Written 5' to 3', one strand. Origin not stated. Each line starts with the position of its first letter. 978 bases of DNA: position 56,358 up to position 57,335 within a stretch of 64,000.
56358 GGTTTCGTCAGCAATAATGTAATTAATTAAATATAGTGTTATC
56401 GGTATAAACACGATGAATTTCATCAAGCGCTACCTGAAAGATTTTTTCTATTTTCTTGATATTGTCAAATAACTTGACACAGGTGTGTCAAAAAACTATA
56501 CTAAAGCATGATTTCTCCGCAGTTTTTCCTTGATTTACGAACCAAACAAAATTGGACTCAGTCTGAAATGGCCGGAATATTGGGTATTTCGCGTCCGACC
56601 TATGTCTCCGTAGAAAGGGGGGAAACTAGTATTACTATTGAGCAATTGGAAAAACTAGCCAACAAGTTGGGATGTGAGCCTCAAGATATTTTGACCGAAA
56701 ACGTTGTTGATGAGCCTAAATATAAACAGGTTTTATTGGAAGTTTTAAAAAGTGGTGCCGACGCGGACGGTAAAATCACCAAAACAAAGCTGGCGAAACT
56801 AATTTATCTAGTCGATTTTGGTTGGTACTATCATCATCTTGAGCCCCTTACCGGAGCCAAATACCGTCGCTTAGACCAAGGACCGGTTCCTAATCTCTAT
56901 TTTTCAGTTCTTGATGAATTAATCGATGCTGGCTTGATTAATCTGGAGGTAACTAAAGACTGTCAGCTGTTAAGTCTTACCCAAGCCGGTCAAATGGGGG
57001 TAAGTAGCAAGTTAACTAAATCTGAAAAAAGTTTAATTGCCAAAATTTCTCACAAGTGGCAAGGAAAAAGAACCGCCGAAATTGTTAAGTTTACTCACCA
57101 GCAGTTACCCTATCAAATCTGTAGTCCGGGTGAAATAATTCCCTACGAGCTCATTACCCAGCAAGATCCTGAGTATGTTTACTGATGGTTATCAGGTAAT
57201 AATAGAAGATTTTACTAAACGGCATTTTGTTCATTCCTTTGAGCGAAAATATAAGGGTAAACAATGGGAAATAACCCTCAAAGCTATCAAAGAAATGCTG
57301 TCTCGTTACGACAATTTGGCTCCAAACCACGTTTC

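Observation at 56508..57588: Panacea-domain (SocA-like) XRE antitoxin with an overlapping uncharacterised 137-aa partner: candidate toxin-antitoxin pair with a new toxin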

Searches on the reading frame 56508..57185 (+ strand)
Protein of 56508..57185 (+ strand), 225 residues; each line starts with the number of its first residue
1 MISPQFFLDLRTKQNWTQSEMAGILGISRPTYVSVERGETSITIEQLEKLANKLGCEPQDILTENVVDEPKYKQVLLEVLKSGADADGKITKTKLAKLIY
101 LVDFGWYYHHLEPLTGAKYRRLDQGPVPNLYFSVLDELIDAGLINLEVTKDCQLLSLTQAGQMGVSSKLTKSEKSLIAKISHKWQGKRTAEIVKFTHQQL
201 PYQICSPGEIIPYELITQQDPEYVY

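Call 3: search_protein_families(library=pfam, proteins=[window:56508-57185:+], max_evalue=0.1)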
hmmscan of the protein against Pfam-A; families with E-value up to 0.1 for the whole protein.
window:56508-57185:+ (225 aa): 11 families
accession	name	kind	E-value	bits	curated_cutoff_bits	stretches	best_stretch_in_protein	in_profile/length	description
PF01381.28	HTH_3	-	3.6e-14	53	23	1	10-60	4-54/55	Helix-turn-helix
PF13274.11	SocA_Panacea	-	7.2e-11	43.4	25.7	1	95-202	1-112/113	Antitoxin SocA-like, Panacea domain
PF13443.12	HTH_26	-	2.1e-08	34.7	22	1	13-63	8-59/63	Cro/C1-type HTH DNA-binding domain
PF12844.13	HTH_19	-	3.6e-07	30.4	30.2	1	6-63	3-60/64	Helix-turn-helix domain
PF13560.12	HTH_31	-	8e-07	29.7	27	1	10-59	9-59/64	Helix-turn-helix domain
PF13744.12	HTH_37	-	2.7e-05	24.3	27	1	9-57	25-74/80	Helix-turn-helix domain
PF02954.25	HTH_8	-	0.0065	16.6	22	1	13-31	16-34/42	Bacterial regulatory protein, Fis family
PF08667.16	BetR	-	0.013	16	21.6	1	18-72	25-81/148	BetR domain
PF20432.4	Xre-like-HTH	-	0.038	14.7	25.8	0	17-50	25-58/63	Antitoxin Xre-like helix-turn-helix domain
PF13545.12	HTH_Crp_2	-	0.057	13.8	27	0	15-31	22-38/70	Crp-like helix-turn-helix domain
PF14277.12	DUF4364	-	0.093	13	26.9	0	133-172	38-80/162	Domain of unknown function (DUF4364)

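Call 4: search_protein_families(library=ncbifam, proteins=[window:56508-57185:+], max_evalue=0.1)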
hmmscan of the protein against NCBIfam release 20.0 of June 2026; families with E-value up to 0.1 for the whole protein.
window:56508-57185:+ (225 aa): 10 families
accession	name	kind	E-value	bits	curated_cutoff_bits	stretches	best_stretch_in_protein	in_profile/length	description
TIGR03070.1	couple_hipB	subfamily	3.8e-08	33.2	71.65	1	9-57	9-57/58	type II toxin-antitoxin system Y4mF family antitoxin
NF041951.1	phage_RstR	subfamily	4.8e-08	33.2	80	1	7-95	7-96/108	RstR family transcriptional repressor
NF047948.1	male_kill_WMK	equivalog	7.1e-06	25.7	300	1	11-89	171-248/300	WO male-killing family protein Wmk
NF041575.1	antitoxPezA_Strep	equivalog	8e-05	22.7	290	1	9-70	8-69/158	type II toxin-antitoxin system antitoxin PezA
NF006015.0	PRK08154.1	subfamily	0.0012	18.1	204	1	10-86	38-113/314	anaerobic benzoate catabolism transcriptional regulator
NF007257.0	PRK09706.1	subfamily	0.0034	17.2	101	1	11-64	14-67/135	transcriptional repressor DicA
NF007271.0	PRK09726.1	equivalog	0.0042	17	79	1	10-56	20-66/88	type II toxin-antitoxin system antitoxin HipB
NF003162.0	PRK04140.1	equivalog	0.0065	15.5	263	1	8-55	132-179/317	transcriptional regulator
NF047745.1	SocA_antitoxin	equivalog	0.043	13.5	190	1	78-135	9-66/176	type VI toxin-antitoxin system SocA family antitoxin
TIGR03879.1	near_KaiC_dom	domain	0.089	13.3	65.1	0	8-50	28-70/91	probable regulatory domain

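Call 5: search_protein_families(library=padloc, proteins=[window:56508-57185:+], max_evalue=0.1)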
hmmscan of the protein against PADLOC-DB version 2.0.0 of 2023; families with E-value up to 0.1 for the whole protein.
window:56508-57185:+ (225 aa): 11 families
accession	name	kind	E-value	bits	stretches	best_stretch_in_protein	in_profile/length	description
PDLC03665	Control_protein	-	6.5e-09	33.9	1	10-67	16-74/77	control protein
PDLC02926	HTH_VI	-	9.6e-07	27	1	9-59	8-58/92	-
PDLC04775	PDC-M69A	-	8.4e-06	24.3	1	12-66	17-71/113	-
PDLC03666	Control_protein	-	2.5e-05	22.6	1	10-58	14-62/77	control protein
PDLC03664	Control_protein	-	0.00039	18.8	1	8-61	19-72/74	control protein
PDLC03949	RmrA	-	0.0014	15.6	1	11-75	11-74/363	-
PDLC04142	capH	-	0.0015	17.6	1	9-69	13-73/103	capH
PDLC03951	RmrA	-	0.0019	15.2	1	7-69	13-74/400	-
PDLC03671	Control_protein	-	0.0028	15.9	1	11-64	23-76/84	control protein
PDLC03952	RmrA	-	0.0083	13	1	3-55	23-75/395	-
PDLC03947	RmrA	-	0.027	11.3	1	4-97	13-102/383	-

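Call 8: search_protein_families(library=phrogs, proteins=[window:56508-57185:+], max_evalue=1)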
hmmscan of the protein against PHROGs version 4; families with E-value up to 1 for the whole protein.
window:56508-57185:+ (225 aa): 28 families (the best 25 are shown)
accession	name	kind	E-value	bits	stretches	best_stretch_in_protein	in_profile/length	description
phrog_3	-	transcription regulation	3.8e-12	47.7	1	10-189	96-267/430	transcriptional repressor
phrog_8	-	transcription regulation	2.7e-11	44.5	1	10-87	84-150/346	transcriptional regulator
phrog_1281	-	unknown function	5.3e-09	37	1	74-204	12-128/195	-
phrog_2328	-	transcription regulation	3.6e-07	31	1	11-69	24-80/128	transcriptional repressor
phrog_1373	-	transcription regulation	1.5e-06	29.3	1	9-65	70-126/166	transcriptional regulator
phrog_4836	-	transcription regulation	1.8e-06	28.7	1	11-75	84-149/194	CII-like regulator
phrog_5823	-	transcription regulation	4.1e-06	27.2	1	10-72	14-77/404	transcriptional regulator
phrog_4583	-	transcription regulation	4.2e-06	27.7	1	13-66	21-74/81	transcriptional repressor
phrog_7241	-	transcription regulation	4.6e-06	27.7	1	13-61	72-120/122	transcriptional regulator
phrog_2339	-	DNA, RNA and nucleotide metabolism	5.3e-06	27.4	1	9-56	32-80/98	HTH DNA binding protein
phrog_2439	-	transcription regulation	5.4e-06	26.5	1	3-59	8-64/367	transcriptional regulator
phrog_4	-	transcription regulation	9.8e-06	25.8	1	11-71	144-201/400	transcriptional repressor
phrog_2967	-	transcription regulation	1.3e-05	25.9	1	10-81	18-88/225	transcriptional regulator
phrog_6962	-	unknown function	2.4e-05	25.6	1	11-45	10-44/73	-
phrog_14939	-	unknown function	2.4e-05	24.7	1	74-212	9-144/313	-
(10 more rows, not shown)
